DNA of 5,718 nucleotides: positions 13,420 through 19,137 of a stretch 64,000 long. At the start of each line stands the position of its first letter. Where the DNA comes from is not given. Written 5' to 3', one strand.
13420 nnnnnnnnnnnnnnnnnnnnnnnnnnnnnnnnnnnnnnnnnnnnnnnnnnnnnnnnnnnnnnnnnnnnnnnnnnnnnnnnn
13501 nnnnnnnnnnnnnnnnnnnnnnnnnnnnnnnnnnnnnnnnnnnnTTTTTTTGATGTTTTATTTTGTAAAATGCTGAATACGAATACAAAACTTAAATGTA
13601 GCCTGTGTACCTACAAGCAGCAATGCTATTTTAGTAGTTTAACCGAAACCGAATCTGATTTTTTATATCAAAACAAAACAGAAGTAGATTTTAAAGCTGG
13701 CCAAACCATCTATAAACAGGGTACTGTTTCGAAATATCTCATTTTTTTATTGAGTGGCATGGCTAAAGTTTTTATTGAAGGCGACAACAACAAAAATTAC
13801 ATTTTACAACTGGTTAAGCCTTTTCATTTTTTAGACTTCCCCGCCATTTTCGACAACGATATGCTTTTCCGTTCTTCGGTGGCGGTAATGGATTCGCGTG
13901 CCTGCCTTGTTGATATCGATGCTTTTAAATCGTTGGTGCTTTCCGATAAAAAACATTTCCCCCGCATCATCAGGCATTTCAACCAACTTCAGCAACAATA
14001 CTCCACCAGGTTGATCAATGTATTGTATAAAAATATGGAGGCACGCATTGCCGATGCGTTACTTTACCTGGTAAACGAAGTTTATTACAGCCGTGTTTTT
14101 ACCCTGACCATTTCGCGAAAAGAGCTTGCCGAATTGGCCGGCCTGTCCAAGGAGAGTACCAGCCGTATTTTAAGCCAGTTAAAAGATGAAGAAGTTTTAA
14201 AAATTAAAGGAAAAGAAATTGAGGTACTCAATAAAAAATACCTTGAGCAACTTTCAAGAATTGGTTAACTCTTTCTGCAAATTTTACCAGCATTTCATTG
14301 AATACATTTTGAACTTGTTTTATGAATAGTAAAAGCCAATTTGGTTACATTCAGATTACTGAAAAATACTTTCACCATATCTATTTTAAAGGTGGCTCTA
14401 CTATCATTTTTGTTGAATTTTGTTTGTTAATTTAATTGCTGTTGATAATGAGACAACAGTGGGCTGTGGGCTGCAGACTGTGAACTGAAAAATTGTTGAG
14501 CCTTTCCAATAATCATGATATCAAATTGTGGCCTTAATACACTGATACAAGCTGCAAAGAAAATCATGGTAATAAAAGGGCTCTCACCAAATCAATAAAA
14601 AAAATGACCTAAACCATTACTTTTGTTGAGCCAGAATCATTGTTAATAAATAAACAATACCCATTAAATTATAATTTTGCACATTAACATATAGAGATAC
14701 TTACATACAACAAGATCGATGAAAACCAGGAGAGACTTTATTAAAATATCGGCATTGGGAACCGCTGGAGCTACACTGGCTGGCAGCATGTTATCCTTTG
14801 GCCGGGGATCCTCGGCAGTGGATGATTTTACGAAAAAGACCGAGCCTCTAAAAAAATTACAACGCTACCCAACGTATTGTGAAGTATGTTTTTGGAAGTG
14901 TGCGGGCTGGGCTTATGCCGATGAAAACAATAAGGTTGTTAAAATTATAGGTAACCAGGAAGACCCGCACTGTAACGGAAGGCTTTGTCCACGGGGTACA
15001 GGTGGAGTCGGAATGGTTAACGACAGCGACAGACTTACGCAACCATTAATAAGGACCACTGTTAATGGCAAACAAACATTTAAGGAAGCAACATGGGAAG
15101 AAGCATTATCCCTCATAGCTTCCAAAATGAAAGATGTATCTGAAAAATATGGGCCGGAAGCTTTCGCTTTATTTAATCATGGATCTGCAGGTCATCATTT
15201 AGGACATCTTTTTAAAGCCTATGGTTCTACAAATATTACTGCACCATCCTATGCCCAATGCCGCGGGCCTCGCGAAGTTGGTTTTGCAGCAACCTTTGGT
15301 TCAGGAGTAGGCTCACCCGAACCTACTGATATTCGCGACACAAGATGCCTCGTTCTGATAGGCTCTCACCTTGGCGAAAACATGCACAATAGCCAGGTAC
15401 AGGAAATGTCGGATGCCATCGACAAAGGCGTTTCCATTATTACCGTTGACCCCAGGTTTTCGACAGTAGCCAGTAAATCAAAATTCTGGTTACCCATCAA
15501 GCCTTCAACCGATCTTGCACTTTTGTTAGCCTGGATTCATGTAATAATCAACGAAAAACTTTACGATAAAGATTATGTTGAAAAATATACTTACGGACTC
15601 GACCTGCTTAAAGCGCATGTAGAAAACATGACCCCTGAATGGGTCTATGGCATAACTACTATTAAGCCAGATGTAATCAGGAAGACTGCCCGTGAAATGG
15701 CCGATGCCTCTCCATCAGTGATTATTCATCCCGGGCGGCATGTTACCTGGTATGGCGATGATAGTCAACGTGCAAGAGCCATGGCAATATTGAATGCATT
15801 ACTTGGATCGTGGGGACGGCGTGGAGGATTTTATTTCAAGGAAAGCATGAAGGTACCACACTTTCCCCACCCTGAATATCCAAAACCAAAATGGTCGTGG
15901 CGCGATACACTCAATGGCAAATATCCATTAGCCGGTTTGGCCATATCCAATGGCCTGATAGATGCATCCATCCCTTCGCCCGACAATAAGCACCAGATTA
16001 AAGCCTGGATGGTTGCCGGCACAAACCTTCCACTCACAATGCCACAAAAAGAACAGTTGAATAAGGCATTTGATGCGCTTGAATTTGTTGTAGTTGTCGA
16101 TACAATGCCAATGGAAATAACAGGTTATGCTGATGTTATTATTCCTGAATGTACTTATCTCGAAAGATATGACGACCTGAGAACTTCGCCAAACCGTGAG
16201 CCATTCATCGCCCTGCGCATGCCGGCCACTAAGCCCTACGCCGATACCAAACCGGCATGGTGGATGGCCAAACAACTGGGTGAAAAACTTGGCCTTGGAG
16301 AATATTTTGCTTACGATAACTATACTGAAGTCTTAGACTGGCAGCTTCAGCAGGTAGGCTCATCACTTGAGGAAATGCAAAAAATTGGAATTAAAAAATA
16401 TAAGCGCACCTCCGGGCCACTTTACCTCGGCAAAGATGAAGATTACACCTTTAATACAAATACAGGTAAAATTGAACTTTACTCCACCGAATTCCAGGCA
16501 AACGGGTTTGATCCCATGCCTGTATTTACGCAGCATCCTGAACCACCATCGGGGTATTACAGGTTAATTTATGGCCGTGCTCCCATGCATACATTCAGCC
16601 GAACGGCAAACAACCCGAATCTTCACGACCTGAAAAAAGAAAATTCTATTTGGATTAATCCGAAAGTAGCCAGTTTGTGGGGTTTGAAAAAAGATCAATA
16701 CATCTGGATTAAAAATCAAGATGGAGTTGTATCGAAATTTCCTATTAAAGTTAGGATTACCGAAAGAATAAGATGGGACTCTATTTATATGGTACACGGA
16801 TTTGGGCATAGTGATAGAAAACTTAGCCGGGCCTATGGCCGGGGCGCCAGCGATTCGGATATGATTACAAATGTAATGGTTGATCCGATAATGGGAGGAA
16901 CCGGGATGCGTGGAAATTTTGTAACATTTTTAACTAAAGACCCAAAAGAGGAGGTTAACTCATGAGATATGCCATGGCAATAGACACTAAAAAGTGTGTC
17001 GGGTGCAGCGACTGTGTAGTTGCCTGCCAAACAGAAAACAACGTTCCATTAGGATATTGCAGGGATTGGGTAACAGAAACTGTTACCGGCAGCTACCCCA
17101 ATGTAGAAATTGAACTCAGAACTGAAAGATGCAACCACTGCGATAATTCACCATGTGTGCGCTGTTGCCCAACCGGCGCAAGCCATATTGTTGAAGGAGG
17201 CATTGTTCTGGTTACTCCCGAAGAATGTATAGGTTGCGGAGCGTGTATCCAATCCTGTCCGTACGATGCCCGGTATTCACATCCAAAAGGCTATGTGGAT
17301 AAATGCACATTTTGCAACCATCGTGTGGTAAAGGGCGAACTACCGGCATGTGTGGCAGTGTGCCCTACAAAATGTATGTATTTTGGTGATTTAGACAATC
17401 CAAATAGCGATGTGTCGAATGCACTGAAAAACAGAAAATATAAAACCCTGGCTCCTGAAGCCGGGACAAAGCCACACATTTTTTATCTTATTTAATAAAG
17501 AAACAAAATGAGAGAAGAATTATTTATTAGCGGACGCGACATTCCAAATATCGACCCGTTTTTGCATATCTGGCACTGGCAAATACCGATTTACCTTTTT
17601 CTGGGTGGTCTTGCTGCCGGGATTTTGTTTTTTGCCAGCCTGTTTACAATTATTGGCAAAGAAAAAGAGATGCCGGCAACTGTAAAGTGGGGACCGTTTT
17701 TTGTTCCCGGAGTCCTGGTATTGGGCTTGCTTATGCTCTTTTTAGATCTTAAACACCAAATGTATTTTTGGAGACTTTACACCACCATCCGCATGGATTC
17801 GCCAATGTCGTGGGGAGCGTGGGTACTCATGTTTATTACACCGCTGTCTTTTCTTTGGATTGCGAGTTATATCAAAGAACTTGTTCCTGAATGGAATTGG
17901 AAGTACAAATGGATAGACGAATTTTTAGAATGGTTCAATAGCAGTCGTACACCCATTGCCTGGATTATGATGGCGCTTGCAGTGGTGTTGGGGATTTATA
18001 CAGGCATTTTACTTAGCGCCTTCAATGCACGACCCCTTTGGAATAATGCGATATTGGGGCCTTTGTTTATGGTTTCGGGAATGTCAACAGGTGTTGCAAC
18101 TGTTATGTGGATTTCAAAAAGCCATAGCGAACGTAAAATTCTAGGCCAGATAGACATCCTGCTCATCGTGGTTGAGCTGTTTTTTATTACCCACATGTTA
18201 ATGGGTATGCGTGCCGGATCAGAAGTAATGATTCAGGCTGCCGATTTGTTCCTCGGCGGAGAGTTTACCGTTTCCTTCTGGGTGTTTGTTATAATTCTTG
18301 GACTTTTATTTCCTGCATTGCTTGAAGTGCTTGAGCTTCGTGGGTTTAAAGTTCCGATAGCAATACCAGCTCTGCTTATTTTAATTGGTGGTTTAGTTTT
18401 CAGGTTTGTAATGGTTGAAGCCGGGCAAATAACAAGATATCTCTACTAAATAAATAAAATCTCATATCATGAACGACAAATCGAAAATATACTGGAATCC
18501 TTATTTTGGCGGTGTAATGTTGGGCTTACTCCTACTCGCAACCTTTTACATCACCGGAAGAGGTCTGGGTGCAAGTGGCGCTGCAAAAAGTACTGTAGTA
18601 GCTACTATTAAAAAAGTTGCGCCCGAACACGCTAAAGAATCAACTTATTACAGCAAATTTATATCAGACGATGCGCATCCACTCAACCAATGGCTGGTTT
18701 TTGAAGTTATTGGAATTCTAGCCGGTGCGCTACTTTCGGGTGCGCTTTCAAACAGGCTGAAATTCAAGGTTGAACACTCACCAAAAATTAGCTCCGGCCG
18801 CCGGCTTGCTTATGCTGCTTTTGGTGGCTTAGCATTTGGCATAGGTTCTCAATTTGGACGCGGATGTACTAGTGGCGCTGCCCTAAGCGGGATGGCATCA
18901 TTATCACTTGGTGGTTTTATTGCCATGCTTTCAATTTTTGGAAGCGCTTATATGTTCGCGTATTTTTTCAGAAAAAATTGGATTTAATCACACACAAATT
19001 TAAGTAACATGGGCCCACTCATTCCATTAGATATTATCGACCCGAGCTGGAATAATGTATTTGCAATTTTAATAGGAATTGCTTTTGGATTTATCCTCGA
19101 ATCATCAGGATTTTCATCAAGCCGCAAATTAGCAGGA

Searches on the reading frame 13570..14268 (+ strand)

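Call 46: search_protein_families(library=pfam, proteins=[window:13570-14268:+], max_evalue=0.00001)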
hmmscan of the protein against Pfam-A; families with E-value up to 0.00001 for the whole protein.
window:13570-14268:+ (232 aa): 2 families
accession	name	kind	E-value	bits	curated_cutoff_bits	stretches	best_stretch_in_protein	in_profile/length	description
PF13545.12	HTH_Crp_2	-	2.3e-15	56.7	27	1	158-228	1-70/70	Crp-like helix-turn-helix domain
PF00027.35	cNMP_binding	-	1.5e-11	44.6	27.5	1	39-124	2-87/89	Cyclic nucleotide-binding domain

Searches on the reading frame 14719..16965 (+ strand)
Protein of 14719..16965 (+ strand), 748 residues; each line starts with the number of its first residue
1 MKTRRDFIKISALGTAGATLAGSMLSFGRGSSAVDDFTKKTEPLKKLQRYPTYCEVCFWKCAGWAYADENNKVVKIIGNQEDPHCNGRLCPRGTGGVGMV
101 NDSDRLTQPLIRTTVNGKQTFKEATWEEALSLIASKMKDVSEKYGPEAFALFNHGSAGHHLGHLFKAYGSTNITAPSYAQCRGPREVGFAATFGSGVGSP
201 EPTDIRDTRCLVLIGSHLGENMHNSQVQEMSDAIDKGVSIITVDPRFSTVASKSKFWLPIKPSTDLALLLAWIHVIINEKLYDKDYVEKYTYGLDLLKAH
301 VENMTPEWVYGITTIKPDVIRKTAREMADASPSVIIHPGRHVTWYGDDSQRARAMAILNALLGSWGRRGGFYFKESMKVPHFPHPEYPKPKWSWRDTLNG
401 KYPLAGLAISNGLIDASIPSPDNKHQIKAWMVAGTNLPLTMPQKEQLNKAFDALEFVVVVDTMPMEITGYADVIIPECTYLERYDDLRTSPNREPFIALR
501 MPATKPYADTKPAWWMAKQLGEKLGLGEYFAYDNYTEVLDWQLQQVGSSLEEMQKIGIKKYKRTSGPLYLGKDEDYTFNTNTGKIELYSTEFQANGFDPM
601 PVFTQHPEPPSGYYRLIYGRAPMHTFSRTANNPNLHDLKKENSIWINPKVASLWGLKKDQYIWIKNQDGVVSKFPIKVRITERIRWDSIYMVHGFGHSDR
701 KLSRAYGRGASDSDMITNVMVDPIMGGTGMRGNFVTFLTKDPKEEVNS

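Call 46: search_protein_families(library=pfam, proteins=[window:14719-16965:+], max_evalue=0.00001)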
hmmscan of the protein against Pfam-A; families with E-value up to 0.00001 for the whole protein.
window:14719-16965:+ (748 aa): 2 families
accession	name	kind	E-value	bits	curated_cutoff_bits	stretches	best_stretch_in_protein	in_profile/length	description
PF00384.28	Molybdopterin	-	9.8e-39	133.8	24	1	105-523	1-353/353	Molybdopterin oxidoreductase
PF01568.27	Molydop_binding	-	5.5e-12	46.1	26.8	1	614-728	1-104/110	Molydopterin dinucleotide binding domain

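Call 49: find_related_loci(query=window:14719-16965:+, collection=metagenome_contigs, flank=10000)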
Query window:14719-16965:+ (748 aa) in metagenome_contigs; peptide patterns used: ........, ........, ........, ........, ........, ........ (x = any residue, [..] = any of these).
600 stretches matched a pattern (row limit reached: there are more); 530 encode a relative of the query (tblastn E <= 1e-3); the best 80 are kept; 80 distinct loci.
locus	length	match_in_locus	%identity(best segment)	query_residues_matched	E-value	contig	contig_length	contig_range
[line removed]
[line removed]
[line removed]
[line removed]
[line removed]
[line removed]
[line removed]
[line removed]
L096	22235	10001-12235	76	1-745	0e+0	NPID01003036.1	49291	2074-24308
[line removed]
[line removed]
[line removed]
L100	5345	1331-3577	73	1-748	0e+0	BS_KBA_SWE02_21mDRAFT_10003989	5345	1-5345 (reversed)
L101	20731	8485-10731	71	1-748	0e+0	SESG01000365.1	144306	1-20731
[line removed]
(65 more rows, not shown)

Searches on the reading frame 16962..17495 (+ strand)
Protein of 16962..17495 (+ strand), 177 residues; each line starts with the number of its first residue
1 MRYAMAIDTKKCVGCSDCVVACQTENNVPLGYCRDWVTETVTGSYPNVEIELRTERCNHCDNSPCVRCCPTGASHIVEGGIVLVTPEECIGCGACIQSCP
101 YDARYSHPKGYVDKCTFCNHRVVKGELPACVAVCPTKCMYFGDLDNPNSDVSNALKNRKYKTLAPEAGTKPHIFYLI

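Call 73: search_protein_families(library=pfam, proteins=[window:16962-17495:+], max_evalue=0.00001)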
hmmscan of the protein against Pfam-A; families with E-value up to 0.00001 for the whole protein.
window:16962-17495:+ (177 aa): 9 families
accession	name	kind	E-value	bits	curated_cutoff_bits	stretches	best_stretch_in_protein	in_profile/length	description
PF13247.11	Fer4_11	-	2.3e-22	79.5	26.2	1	50-143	3-99/100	4Fe-4S dicluster domain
PF12838.12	Fer4_7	-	1.6e-11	44.9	27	0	81-103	30-52/52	4Fe-4S dicluster domain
PF13237.11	Fer4_10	-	2.7e-11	43.7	25.5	1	52-100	4-53/53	4Fe-4S dicluster domain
PF13187.11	Fer4_9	-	1.3e-09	38.4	27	0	88-139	1-52/52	4Fe-4S dicluster domain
PF00037.32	Fer4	-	1.4e-09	37.8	21.1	1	84-104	3-23/24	4Fe-4S binding domain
PF12837.12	Fer4_6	-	4.1e-09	36.4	25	0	82-103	2-23/24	4Fe-4S binding domain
PF12797.12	Fer4_2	-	2.8e-08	33.6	24.5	0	82-101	3-22/22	4Fe-4S binding domain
PF25160.1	LdpA_Fe-S-bd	-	1.5e-06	28.3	27.6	0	62-102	6-41/49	LdpA Fe-S cluster-binding domain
PF14697.11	Fer4_21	-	5.2e-06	26.9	35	0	84-139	3-57/59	4Fe-4S dicluster domain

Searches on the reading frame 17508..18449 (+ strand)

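Call 46: search_protein_families(library=pfam, proteins=[window:17508-18449:+], max_evalue=0.00001)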
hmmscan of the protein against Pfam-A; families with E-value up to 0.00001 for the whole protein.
window:17508-18449:+ (313 aa): 2 families
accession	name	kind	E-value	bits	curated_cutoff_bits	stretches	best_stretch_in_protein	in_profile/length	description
PF03916.19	NrfD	-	2.8e-43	149.2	25.8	1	21-309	10-311/313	Polysulphide reductase, NrfD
PF14589.11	NrfD_2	-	4.5e-17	63.2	27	1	19-309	11-275/281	Polysulfide reductase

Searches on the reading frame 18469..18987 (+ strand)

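Call 73: search_protein_families(library=pfam, proteins=[window:18469-18987:+], max_evalue=0.00001)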
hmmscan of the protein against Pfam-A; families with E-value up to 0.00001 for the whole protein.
window:18469-18987:+ (172 aa): 1 family
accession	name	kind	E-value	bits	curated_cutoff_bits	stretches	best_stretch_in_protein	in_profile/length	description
PF04143.19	Sulf_transp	-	1.5e-23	84.3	27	1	7-160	175-308/310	Sulphur transport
